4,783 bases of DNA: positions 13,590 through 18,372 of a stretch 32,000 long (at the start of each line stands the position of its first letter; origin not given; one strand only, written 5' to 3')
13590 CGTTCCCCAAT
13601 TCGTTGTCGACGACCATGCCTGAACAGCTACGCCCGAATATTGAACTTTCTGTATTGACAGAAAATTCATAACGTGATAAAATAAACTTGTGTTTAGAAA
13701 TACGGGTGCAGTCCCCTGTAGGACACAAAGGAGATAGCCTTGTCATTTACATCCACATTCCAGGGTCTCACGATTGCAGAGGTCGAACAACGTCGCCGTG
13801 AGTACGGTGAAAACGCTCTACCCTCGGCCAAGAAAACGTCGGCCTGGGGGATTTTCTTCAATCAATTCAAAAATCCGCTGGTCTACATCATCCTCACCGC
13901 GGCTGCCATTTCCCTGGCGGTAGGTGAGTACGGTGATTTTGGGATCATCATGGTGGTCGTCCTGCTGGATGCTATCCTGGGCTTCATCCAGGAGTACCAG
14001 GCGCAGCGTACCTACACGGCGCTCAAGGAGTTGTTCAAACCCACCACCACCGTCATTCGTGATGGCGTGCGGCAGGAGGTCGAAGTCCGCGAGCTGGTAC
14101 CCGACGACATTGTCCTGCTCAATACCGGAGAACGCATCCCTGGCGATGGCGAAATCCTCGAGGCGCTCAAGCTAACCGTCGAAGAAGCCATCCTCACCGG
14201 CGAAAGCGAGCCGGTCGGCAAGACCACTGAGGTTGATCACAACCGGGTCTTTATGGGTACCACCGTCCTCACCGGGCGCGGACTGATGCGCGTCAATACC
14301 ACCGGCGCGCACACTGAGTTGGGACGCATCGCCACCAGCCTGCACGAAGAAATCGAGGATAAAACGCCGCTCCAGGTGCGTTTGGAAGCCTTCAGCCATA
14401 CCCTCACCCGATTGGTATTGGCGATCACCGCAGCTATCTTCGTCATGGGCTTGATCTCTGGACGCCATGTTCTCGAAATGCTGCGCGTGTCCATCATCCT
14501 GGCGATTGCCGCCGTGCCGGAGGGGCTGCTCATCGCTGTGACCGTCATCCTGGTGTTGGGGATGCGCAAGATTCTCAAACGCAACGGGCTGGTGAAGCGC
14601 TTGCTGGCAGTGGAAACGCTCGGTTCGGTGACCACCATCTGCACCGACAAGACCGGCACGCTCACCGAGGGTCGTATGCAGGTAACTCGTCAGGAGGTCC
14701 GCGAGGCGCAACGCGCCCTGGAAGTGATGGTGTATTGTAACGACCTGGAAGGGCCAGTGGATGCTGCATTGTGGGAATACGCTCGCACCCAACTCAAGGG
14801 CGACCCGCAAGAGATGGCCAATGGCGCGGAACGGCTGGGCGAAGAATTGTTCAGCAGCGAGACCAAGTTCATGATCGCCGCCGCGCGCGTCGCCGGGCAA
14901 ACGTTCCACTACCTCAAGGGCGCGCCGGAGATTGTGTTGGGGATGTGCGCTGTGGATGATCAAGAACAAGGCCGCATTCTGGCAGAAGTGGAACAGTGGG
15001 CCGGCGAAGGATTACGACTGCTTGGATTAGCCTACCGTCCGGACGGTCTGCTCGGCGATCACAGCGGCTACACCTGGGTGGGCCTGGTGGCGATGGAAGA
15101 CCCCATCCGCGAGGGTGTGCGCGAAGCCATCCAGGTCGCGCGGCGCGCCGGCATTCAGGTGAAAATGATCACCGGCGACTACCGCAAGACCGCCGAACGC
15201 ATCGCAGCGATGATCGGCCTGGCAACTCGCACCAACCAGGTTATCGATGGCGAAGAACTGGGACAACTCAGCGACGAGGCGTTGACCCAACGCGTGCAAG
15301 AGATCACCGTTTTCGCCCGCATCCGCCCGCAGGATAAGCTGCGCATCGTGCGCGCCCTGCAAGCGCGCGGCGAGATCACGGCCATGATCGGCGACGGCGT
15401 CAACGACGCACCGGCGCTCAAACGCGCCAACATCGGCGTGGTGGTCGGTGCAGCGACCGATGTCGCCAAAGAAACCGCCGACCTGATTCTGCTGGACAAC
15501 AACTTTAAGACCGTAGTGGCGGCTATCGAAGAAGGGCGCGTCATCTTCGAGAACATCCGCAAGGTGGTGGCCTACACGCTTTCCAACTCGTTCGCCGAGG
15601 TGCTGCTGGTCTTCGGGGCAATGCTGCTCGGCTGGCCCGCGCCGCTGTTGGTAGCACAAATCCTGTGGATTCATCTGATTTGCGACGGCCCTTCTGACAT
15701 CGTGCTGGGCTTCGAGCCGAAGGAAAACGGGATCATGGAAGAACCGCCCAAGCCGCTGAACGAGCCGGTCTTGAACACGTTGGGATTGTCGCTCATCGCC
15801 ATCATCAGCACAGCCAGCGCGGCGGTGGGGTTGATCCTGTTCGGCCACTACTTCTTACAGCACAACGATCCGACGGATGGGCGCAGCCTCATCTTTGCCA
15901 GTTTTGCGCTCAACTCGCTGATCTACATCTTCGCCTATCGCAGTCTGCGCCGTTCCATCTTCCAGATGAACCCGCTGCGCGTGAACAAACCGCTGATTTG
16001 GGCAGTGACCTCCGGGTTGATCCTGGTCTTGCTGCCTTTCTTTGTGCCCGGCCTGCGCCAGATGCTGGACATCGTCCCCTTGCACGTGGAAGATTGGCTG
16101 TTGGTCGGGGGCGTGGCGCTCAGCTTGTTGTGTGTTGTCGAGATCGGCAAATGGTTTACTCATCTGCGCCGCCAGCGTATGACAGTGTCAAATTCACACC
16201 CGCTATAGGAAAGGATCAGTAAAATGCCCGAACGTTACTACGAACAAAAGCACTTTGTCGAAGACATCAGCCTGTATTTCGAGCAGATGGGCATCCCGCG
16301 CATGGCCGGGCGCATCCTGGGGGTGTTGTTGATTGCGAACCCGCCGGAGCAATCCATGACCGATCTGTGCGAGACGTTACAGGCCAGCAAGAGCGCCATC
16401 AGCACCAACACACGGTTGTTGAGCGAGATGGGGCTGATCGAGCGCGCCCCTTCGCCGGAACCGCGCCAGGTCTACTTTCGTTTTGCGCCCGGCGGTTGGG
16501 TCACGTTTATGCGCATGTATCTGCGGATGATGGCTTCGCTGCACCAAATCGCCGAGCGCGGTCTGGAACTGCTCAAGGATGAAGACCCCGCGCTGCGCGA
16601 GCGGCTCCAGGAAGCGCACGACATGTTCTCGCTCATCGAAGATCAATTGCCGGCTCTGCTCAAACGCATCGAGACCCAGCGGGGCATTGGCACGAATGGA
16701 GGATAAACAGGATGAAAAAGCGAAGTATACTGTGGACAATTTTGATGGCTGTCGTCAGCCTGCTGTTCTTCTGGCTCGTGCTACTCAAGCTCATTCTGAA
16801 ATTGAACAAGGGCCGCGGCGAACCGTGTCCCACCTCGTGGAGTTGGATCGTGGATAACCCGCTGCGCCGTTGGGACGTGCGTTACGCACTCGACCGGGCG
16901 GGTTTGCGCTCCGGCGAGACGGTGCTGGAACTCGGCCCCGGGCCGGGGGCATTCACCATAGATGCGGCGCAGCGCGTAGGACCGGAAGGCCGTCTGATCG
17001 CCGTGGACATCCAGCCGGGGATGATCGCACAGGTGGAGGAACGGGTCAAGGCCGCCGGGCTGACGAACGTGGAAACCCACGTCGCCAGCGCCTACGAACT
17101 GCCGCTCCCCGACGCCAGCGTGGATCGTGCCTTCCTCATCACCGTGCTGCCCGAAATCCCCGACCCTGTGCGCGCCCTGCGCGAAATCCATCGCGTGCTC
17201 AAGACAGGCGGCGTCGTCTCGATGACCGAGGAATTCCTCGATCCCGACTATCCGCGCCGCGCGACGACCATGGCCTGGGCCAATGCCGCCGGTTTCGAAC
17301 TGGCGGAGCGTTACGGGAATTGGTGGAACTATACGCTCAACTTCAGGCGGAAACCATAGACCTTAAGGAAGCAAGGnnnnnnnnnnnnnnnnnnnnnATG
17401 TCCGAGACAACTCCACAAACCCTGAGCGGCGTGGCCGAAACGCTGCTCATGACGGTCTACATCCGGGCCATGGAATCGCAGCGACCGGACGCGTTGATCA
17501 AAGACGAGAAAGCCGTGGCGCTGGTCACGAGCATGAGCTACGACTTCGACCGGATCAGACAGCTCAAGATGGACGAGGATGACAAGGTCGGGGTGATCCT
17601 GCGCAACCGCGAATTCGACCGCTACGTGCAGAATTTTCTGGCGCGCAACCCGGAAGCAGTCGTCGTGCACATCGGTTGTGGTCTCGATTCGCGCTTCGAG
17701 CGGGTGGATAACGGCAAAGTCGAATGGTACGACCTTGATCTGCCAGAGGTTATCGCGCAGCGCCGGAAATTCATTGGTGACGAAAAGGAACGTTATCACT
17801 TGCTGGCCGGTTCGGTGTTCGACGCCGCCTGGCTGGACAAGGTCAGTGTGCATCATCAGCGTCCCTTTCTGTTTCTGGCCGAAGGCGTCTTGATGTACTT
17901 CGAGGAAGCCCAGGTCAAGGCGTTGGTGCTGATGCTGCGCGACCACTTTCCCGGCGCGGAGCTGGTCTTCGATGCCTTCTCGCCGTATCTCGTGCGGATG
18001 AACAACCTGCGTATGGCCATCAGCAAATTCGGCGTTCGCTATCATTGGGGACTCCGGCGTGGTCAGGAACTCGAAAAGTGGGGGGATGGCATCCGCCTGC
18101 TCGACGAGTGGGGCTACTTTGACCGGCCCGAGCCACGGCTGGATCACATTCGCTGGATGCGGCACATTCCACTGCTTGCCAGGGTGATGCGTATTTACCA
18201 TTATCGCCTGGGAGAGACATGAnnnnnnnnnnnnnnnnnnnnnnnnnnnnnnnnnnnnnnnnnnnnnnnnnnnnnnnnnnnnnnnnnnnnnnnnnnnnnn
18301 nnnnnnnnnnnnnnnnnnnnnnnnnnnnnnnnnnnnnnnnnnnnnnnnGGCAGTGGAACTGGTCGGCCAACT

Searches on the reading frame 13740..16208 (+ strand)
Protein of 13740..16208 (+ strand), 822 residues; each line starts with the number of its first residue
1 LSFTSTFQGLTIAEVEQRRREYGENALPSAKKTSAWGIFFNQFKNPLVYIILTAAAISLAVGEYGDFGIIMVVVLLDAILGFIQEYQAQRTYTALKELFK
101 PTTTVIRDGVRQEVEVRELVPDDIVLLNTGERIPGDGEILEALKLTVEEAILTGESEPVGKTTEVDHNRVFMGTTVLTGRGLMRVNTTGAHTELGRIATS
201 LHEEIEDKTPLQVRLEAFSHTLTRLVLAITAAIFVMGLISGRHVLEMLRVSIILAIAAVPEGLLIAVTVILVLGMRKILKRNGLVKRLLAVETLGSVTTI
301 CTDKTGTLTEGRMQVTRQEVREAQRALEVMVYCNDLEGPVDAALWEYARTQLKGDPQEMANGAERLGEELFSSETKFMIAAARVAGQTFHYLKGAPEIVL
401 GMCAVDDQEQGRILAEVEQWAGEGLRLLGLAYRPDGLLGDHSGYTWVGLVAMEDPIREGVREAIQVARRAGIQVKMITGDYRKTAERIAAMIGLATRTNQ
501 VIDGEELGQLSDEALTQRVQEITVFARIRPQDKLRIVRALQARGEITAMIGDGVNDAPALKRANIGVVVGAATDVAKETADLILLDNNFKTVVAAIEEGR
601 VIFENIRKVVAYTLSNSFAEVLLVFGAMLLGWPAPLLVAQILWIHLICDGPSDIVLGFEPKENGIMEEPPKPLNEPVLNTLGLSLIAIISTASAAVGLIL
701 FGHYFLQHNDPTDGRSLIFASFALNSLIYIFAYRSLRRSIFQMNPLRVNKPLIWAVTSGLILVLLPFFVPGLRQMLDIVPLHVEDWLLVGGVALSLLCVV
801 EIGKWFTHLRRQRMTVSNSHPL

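Call 6: search_protein_families(library=pfam, proteins=[window:13740-16208:+], max_evalue=0.01)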
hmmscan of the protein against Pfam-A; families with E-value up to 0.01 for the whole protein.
window:13740-16208:+ (822 aa): 7 families
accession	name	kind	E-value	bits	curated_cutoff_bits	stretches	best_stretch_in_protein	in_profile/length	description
PF00122.25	E1-E2_ATPase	-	3.7e-49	167.1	28.1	1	98-280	2-180/181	E1-E2 ATPase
PF00689.26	Cation_ATPase_C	-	1.5e-39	136.1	27.3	1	633-806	1-175/175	Cation transporting ATPase, C-terminus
PF00702.32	Hydrolase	-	8.5e-25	88.7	26.4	1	298-564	2-191/191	haloacid dehalogenase-like hydrolase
PF00690.31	Cation_ATPase_N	-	5.9e-18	64.7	20.4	1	4-58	15-69/69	Cation transporter/ATPase, N-terminus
PF08282.18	Hydrolase_3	-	2.3e-07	31.2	20.9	1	537-596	196-255/255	haloacid dehalogenase-like hydrolase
PF13246.12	Cation_ATPase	-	5.1e-07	30.1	21.7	1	339-403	23-88/91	Cation transport ATPase (P-type)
PF12710.13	HAD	-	2.1e-06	28.8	27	1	456-561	86-189/189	haloacid dehalogenase-like hydrolase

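Call 58: search_protein_families(library=ncbifam, proteins=[window:13740-16208:+], max_evalue=0.00001)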
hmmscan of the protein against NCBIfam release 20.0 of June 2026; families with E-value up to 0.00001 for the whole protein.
window:13740-16208:+ (822 aa): 24 families
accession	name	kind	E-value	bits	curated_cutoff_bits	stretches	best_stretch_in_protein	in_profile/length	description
TIGR01522.1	ATPase-IIA2_Ca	equivalog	3.9e-173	577.4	798.3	1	8-809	22-852/854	calcium-transporting P-type ATPase, PMR1-type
TIGR01116.1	ATPase-IIA1_Ca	equivalog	6.6e-140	467.7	703.4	2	387-806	394-797/799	calcium-translocating P-type ATPase, SERCA-type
TIGR01647.1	ATPase-IIIA_H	equivalog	4.2e-131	438.5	615.5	1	9-744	1-734/755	plasma-membrane proton-efflux P-type ATPase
TIGR01517.1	ATPase-IIB_Ca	equivalog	3.3e-122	409.4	507.05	1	6-789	52-862/882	calcium-translocating P-type ATPase, PMCA-type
TIGR01106.1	ATPase-IIC_X-K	subfamily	3.4e-102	343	946.1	3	4-317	31-364/997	Na,H/K antiporter P-type ATPase subunit alpha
TIGR01524.1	ATPase-IIIB_Mg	equivalog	7.4e-102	341.7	610.75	1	3-672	27-729/867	magnesium-translocating P-type ATPase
TIGR01523.1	ATPase-IID_K-Na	equivalog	4.9e-101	338.9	645.05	3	357-746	477-916/997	potassium/sodium efflux P-type ATPase, fungal-type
TIGR01494.1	ATPase_P-type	subfamily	2.8e-94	316.2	62.3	3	69-323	1-237/478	HAD-IC family P-type ATPase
NF011702.0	PRK15122.1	subfamily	1.6e-87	294.4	975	1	3-671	43-767/907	magnesium-translocating P-type ATPase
TIGR01525.1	ATPase-IB_hvy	subfamily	1.1e-83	282.1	346.25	2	50-495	4-427/560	heavy metal translocating P-type ATPase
TIGR01512.1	ATPase-IB2_Cd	subfamily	6.5e-66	223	313.5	3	50-323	4-260/494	cadmium family heavy metal-translocating P-type ATPase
TIGR01511.1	ATPase-IB1_Cu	subfamily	1.4e-64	218.9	397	3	70-408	47-369/542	copper-translocating P-type ATPase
TIGR01657.1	P-ATPase-V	hypoth_equivalog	9e-58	195.6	618.25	3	7-325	137-476/1055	ATP13A2 family polyamine export P-type ATPase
NF008262.1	PRK11033.1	equivalog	2.9e-53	181.4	1005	2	54-324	184-452/731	zinc/cadmium/mercury/lead-transporting ATPase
NF033775.1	P_type_ZntA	exception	4e-47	161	1240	2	54-329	190-462/732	Zn(II)/Cd(II)/Pb(II) translocating P-type ATPase ZntA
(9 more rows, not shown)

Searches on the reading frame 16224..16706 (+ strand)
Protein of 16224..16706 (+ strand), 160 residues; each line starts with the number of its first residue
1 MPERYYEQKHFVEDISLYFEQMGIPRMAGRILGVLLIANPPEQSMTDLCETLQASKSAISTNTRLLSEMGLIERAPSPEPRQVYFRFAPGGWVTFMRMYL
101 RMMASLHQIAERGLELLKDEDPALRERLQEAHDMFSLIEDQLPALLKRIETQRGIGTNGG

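Call 6: search_protein_families(library=pfam, proteins=[window:16224-16706:+], max_evalue=0.01)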
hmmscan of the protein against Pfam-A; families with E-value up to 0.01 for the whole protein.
window:16224-16706:+ (160 aa): 4 families
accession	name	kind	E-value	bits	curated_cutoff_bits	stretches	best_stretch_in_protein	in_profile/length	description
PF12802.13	MarR_2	-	2.7e-10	40.7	27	1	23-81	2-59/61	MarR family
PF13463.12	HTH_27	-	1.1e-05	26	22.2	1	41-89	17-66/68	Winged helix DNA-binding domain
PF01047.28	MarR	-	0.00022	21.5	24.6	1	35-79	10-54/59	MarR family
PF01022.26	HTH_5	-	0.0032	17.8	22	1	42-73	15-46/47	Bacterial regulatory protein, arsR family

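Call 13: search_protein_families(library=ncbifam, proteins=[window:16224-16706:+], max_evalue=0.01)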
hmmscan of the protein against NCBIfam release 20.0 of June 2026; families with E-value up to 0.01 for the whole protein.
window:16224-16706:+ (160 aa): 4 families
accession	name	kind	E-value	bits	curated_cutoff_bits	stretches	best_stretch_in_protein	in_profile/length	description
NF047500.1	choline_R_CudC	equivalog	8.4e-06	25.7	218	1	9-104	9-102/171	choline uptake/conversion transcriptional regulator CudC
NF033788.1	HTH_metalloreg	subfamily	0.00054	19.7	55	1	38-88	21-69/77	metalloregulator ArsR/SmtB family transcription factor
NF053606.1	Sta1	subfamily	0.0021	18.2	80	1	31-79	25-71/100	Sta1 family transcriptional regulator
NF040939.2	trans_reg_lrs14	equivalog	0.0036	17.3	90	1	37-76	31-70/103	Lrs14 family HTH-type transcriptional regulator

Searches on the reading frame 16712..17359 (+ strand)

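Call 6: search_protein_families(library=pfam, proteins=[window:16712-17359:+], max_evalue=0.01)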
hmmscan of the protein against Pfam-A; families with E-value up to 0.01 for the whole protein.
window:16712-17359:+ (215 aa): 13 families
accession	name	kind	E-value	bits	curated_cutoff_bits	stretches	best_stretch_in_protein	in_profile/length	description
PF08241.18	Methyltransf_11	-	1.3e-21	77.5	21.2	1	72-169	1-93/95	Methyltransferase domain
PF13847.12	Methyltransf_31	-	1.4e-21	77.2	27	1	66-174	2-112/145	Methyltransferase domain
PF13649.12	Methyltransf_25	-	2.7e-21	76.5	27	1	71-167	1-97/97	Methyltransferase domain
PF01209.24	Ubie_methyltran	-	2.1e-18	67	20.1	1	54-173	35-153/233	ubiE/COQ5 methyltransferase family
PF08242.18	Methyltransf_12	-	1.5e-12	48.5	30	1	72-169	1-98/98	Methyltransferase domain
PF13489.12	Methyltransf_23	-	4.8e-10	39.8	27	1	60-190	13-135/164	Methyltransferase domain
PF01135.25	PCMT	-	1.6e-07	31.8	20.3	1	60-152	66-158/210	Protein-L-isoaspartate(D-aspartate) O-methyltransferase (PCMT)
PF02390.23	Methyltransf_4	-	6.3e-07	29.5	24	1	70-129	4-62/173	Putative methyltransferase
PF01728.25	FtsJ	-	1.3e-06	28.9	24.1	1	59-121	12-76/181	FtsJ-like methyltransferase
PF00891.24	Methyltransf_2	-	0.00033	20.5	22.3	1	59-183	54-176/210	O-methyltransferase domain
PF00398.26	RrnaAD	-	0.0025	17.4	24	1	59-116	22-74/263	Ribosomal RNA adenine dimethylase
PF05148.21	Methyltransf_8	-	0.0039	17.5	27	1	109-173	93-158/219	Hypothetical methyltransferase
PF02353.26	CMAS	-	0.0041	16.9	27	1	56-129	51-122/273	Mycolic acid cyclopropane synthetase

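Call 13: search_protein_families(library=ncbifam, proteins=[window:16712-17359:+], max_evalue=0.01)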
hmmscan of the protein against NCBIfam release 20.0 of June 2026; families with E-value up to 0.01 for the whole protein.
window:16712-17359:+ (215 aa): 54 families (the best 25 are shown)
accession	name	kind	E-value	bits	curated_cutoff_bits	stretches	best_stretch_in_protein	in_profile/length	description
NF008823.0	PRK11873.1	subfamily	1.2e-21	77.4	263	1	63-181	73-191/272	arsenite methyltransferase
NF041537.1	ArsM_AhpD_UU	exception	1e-19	70.5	510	1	65-179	74-188/345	arsenite methyltransferase/AhpD domain selenoprotein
NF047649.1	MTase_UXPK_star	exception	1.1e-19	70.6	460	1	65-181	75-191/283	methyltransferase/UXPK-star double selenoprotein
NF001240.0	PRK00216.1-1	equivalog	2.4e-18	66.1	378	1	52-172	48-169/251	bifunctional demethylmenaquinone methyltransferase/2-methoxy-6-polyprenyl-1,4-benzoquinol methylase UbiE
NF041536.1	ArsM_DUF2284_UU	exception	5.1e-18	64.7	575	1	65-176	74-185/459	arsenite methyltransferase/DUF2284 domain selenoprotein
NF001243.0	PRK00216.1-4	equivalog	9.8e-16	57.8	235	1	61-171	41-151/237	demethylmenaquinone methyltransferase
TIGR02752.1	MenG_heptapren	equivalog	3.4e-15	56.2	419.85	1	61-172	39-150/231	demethylmenaquinone methyltransferase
NF052510.1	methyltran_MpqE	exception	1.1e-14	54.4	335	1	57-170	36-150/234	methyl-plastoquinone biosynthesis methyltransferase MpqE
NF001244.0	PRK00216.1-5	equivalog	1.6e-14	53.8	216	1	58-178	39-159/236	bifunctional demethylmenaquinone methyltransferase/2-methoxy-6-polyprenyl-1,4-benzoquinol methylase UbiE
NF043040.1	corrin_prot_MT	hypoth_equivalog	8.5e-14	51.5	180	1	66-186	40-162/216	corrinoid protein-associated methyltransferase CpaM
TIGR01934.1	MenG_MenH_UbiE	subfamily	9.8e-14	51.2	158.35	1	58-173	30-143/223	ubiquinone/menaquinone biosynthesis methyltransferase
NF001242.0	PRK00216.1-3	equivalog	2e-11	43.8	351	1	69-171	72-175/258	bifunctional demethylmenaquinone methyltransferase/2-methoxy-6-polyprenyl-1,4-benzoquinol methylase UbiE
TIGR02072.1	BioC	equivalog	2.4e-11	43.9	184.95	1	69-172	36-133/244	malonyl-ACP O-methyltransferase BioC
NF001241.0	PRK00216.1-2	equivalog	6.6e-11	42.3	327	1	59-178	43-153/231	demethylmenaquinone methyltransferase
NF045667.1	MTase_DVU1556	equivalog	7.6e-11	41.9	155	1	57-172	12-120/213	DVU_1556 family methyltransferase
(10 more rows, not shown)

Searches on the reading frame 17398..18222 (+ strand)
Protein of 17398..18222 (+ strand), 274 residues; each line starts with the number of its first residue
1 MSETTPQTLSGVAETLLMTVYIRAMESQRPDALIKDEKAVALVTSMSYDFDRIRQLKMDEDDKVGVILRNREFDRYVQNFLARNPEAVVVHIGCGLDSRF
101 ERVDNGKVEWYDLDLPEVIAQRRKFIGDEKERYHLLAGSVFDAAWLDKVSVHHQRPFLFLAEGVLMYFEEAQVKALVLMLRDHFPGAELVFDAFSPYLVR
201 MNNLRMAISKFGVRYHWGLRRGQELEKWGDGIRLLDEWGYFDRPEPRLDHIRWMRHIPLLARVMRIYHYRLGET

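Call 6: search_protein_families(library=pfam, proteins=[window:17398-18222:+], max_evalue=0.01)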
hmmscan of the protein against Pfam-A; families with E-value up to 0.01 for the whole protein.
window:17398-18222:+ (274 aa): 1 family
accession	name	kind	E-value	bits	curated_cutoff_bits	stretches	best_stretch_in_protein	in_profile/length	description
PF04072.20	LCM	-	4.4e-17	63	22.3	1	17-177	2-183/187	Leucine carboxyl methyltransferase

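Call 13: search_protein_families(library=ncbifam, proteins=[window:17398-18222:+], max_evalue=0.01)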
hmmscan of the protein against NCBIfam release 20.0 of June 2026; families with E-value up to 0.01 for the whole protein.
window:17398-18222:+ (274 aa): 1 family
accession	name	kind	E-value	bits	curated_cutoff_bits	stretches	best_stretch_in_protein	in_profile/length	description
TIGR00027.1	mthyl_TIGR00027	subfamily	9.4e-20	71.1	93.55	1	15-200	3-201/259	SAM-dependent methyltransferase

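Call 50: search_solved_structures(query=window:17398-18222:+, max_evalue=0.01)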
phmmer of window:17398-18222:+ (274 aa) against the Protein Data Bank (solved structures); distinct sequences matched with E-value up to 0.01: 1.
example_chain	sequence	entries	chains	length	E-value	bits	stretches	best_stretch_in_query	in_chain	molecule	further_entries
2ckd_A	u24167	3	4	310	4e-05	26.3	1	10-126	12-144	PUTATIVE S-ADENOSYL-L-METHIONINE-DEPENDENT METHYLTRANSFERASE ML2640 | HYPOTHETICAL PROTEIN ML2640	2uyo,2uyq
